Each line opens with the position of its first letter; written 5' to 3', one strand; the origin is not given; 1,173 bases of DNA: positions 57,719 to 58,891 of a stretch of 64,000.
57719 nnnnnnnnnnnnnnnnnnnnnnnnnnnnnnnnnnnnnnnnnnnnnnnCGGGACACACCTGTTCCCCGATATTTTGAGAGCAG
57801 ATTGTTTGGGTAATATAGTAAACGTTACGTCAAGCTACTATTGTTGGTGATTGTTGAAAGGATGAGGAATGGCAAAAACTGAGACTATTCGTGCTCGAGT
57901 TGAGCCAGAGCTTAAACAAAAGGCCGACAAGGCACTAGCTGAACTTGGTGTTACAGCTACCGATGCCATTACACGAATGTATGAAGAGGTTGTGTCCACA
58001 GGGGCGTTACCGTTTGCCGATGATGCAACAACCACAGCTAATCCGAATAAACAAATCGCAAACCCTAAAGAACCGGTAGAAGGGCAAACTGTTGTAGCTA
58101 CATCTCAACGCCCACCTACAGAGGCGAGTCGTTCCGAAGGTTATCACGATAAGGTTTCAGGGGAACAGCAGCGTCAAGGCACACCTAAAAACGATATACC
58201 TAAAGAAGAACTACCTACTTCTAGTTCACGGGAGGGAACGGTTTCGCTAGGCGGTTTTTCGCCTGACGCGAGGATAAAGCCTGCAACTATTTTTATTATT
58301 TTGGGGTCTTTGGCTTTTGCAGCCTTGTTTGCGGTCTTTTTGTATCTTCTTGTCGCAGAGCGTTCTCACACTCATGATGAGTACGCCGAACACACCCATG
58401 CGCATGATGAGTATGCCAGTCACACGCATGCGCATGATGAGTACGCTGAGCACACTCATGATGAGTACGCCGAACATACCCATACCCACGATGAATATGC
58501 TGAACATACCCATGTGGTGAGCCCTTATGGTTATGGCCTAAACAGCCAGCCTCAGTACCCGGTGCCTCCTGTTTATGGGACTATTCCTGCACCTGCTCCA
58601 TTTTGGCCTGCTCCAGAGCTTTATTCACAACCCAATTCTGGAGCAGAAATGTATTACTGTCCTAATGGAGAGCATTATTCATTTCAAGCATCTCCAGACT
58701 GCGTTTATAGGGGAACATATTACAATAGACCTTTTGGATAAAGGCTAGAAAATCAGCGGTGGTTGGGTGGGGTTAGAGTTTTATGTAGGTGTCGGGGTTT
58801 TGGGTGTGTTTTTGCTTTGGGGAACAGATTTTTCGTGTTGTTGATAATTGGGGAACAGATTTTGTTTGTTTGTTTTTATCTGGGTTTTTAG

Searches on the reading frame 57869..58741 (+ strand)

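Call 34: search_protein_families(library=pfam, proteins=[window:57869-58741:+], max_evalue=0.00001)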
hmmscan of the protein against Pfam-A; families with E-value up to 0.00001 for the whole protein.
window:57869-58741:+ (290 aa): 1 family
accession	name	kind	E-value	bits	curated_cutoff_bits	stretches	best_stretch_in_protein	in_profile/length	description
PF04221.18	RelB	-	2.3e-07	31.1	22.4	1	5-51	2-48/82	RelB antitoxin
